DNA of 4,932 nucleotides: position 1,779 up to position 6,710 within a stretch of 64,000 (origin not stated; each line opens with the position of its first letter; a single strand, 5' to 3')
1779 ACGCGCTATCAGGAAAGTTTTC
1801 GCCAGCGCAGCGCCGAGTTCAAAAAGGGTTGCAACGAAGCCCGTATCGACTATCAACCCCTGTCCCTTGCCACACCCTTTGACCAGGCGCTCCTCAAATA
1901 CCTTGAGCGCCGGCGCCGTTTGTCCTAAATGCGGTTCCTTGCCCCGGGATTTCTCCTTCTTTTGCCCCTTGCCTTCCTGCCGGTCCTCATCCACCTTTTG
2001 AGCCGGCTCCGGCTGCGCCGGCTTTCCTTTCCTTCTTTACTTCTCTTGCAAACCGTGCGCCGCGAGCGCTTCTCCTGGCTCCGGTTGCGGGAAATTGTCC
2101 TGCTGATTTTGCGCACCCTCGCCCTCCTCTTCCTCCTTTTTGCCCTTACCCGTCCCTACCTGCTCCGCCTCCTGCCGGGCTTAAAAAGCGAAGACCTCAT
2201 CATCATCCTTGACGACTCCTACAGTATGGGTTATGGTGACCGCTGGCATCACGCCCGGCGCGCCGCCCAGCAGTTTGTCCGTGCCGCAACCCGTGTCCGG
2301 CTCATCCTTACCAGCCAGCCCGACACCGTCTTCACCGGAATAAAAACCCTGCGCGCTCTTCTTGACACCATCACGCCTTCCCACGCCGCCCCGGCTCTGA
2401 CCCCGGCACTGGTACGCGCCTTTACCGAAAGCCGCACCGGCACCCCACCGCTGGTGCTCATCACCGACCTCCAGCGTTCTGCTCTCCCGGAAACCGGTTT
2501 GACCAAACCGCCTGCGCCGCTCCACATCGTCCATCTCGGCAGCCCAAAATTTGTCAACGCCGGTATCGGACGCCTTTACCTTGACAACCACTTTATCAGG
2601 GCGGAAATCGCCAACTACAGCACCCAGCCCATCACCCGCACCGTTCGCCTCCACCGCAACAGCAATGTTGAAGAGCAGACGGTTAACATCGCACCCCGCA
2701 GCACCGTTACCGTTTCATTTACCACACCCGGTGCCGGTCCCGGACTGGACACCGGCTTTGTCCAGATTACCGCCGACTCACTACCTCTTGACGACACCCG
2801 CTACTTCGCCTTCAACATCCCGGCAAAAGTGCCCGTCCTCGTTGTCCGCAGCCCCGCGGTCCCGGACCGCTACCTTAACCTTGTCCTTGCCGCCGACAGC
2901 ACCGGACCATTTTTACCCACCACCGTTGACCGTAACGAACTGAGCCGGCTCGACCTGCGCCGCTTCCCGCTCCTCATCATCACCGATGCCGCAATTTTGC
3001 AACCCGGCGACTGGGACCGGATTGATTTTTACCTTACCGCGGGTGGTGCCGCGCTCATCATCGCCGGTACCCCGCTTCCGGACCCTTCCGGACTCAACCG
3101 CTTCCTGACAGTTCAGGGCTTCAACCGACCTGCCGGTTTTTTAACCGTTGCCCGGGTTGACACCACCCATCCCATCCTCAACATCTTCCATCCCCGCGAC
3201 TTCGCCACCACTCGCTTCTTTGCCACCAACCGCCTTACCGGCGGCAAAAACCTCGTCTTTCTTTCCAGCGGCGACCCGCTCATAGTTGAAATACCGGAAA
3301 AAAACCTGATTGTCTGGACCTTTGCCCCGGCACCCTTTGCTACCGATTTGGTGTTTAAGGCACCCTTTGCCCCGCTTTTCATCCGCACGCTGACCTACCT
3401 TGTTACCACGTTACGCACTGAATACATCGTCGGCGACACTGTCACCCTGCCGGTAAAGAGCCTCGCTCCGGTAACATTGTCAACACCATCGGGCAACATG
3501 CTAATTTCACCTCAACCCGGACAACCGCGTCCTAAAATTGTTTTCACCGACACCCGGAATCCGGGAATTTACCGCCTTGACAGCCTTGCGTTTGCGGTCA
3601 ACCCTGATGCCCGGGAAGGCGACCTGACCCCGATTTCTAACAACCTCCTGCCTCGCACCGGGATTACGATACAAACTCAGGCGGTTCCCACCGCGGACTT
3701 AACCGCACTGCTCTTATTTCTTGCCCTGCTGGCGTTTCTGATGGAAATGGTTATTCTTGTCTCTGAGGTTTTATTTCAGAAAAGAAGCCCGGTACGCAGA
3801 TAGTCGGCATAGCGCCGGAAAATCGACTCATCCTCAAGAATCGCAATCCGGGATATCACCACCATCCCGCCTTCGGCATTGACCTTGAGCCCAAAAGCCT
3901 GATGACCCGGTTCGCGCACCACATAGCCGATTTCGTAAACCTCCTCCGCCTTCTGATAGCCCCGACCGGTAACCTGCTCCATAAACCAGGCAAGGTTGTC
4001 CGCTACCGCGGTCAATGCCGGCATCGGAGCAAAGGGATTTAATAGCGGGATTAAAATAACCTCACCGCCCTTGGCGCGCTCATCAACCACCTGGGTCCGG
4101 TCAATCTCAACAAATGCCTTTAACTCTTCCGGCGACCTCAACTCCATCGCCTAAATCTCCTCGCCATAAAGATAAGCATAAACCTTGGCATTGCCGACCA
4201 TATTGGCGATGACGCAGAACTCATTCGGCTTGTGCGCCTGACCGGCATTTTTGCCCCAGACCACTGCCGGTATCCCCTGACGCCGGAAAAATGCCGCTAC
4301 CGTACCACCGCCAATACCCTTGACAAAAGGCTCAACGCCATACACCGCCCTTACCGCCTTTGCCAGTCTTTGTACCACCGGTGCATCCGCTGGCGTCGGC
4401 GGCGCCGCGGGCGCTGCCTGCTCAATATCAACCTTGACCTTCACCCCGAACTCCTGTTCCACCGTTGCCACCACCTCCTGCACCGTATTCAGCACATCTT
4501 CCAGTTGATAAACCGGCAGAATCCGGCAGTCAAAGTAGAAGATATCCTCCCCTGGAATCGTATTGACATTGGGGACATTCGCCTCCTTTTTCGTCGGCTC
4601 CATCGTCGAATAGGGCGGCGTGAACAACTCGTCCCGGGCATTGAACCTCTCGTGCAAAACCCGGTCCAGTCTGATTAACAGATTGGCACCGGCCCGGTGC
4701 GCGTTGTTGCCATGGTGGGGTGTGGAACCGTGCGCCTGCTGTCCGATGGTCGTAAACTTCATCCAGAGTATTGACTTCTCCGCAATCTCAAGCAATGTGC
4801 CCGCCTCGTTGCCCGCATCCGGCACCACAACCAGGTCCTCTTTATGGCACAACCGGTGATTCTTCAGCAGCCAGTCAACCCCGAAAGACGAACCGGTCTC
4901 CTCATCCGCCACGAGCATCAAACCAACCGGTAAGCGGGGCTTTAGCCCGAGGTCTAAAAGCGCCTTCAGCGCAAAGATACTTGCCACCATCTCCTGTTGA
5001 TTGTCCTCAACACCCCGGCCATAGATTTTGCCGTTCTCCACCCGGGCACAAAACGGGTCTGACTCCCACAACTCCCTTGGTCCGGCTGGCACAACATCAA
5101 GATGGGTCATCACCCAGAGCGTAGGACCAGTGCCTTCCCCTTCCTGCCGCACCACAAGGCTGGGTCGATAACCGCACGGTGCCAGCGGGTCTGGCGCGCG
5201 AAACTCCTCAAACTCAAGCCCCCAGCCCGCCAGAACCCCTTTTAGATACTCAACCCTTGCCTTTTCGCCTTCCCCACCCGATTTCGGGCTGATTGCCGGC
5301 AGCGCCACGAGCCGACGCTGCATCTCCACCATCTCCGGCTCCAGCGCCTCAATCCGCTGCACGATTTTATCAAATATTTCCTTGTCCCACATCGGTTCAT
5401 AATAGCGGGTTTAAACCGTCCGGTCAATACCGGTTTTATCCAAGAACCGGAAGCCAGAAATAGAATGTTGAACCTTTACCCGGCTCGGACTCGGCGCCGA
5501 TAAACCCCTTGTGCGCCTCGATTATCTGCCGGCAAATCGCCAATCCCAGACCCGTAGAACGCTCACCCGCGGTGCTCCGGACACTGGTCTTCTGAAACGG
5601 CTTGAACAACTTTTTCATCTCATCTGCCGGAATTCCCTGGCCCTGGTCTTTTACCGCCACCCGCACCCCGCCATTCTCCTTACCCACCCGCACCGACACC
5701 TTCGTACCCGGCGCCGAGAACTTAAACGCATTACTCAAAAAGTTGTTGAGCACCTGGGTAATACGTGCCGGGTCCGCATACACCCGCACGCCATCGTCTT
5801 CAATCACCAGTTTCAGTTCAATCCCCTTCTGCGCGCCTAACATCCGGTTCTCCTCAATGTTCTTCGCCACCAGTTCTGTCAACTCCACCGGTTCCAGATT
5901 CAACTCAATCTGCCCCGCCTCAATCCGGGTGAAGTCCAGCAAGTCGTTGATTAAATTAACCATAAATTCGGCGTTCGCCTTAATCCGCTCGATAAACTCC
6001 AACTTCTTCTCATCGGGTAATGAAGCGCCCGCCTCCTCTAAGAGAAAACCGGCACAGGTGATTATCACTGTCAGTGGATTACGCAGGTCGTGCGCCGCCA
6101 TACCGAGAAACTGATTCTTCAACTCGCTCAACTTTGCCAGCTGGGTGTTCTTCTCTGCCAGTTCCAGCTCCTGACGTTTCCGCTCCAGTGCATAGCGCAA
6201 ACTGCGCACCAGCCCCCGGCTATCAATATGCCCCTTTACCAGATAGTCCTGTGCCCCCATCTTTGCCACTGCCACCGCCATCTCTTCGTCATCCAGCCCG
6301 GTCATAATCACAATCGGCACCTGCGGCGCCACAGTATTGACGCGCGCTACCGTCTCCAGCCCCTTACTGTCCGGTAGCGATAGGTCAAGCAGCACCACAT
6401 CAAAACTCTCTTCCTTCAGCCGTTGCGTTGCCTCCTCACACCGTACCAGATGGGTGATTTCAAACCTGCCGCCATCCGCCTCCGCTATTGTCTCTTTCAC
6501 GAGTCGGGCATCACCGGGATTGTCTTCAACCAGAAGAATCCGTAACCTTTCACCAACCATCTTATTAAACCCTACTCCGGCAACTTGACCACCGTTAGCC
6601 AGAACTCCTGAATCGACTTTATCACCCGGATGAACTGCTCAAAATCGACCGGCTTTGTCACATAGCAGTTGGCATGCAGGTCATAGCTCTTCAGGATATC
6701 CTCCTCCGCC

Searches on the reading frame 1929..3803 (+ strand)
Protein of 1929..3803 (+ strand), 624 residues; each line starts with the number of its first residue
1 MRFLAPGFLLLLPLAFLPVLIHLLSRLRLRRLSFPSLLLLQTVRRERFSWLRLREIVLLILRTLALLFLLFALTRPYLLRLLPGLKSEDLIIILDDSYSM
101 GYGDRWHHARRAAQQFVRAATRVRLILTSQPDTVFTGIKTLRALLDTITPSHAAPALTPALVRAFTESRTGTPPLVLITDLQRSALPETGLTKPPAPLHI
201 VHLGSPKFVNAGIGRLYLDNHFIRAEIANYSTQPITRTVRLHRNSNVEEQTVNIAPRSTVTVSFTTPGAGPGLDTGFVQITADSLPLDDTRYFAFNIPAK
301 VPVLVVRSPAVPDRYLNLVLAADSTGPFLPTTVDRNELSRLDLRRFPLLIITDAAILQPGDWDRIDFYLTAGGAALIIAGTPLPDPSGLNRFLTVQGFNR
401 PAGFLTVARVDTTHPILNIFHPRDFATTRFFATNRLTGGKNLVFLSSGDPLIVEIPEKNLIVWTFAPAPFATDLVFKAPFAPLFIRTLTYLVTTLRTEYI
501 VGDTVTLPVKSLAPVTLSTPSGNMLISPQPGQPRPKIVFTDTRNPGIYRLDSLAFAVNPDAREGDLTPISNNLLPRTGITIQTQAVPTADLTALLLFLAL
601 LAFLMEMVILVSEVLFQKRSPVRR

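Call 64: search_protein_families(library=pfam, proteins=[window:1929-3803:+], max_evalue=0.0001)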
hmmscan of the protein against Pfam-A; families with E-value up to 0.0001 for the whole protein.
window:1929-3803:+ (624 aa): 1 family
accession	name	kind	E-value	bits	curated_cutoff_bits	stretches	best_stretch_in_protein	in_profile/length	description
PF07584.16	BatA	-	2.1e-11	44.5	25.9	1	1-76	1-77/77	Aerotolerance regulator N-terminal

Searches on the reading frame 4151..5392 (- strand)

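Call 64: search_protein_families(library=pfam, proteins=[window:4151-5392:-], max_evalue=0.0001)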
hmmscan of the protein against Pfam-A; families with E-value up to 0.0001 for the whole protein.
window:4151-5392:- (413 aa): 2 families
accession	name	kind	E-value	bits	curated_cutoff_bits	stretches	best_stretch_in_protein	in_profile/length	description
PF01546.33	Peptidase_M20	-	1.3e-34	120.4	24.6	1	94-408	2-203/206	Peptidase family M20/M25/M40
PF07687.19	M20_dimer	-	3.9e-18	65.8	21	1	203-311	1-102/107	Peptidase dimerisation domain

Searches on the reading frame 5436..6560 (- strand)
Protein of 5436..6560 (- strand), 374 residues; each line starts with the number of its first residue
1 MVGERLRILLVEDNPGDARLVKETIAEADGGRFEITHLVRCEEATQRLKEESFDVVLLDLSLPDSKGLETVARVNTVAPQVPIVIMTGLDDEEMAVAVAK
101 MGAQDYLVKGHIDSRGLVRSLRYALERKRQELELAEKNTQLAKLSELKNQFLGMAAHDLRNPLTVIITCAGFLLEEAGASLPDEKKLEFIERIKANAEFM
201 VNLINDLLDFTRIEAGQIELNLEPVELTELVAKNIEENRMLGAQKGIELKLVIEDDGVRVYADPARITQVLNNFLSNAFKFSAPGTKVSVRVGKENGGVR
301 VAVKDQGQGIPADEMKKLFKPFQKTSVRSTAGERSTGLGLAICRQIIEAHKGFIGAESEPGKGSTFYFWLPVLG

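Call 64: search_protein_families(library=pfam, proteins=[window:5436-6560:-], max_evalue=0.0001)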
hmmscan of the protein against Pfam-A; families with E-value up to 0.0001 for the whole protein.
window:5436-6560:- (374 aa): 3 families
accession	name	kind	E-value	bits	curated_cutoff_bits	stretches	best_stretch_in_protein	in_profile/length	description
PF02518.31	HATPase_c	-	9e-30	103.8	26.4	1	263-372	2-109/111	Histidine kinase-, DNA gyrase B-, and HSP90-like ATPase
PF00072.30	Response_reg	-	3.3e-20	72.7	30.2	1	8-110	1-100/111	Response regulator receiver domain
PF00512.31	HisKA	-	2.4e-17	63.2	26.9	1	148-216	2-66/66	His Kinase A (phospho-acceptor) domain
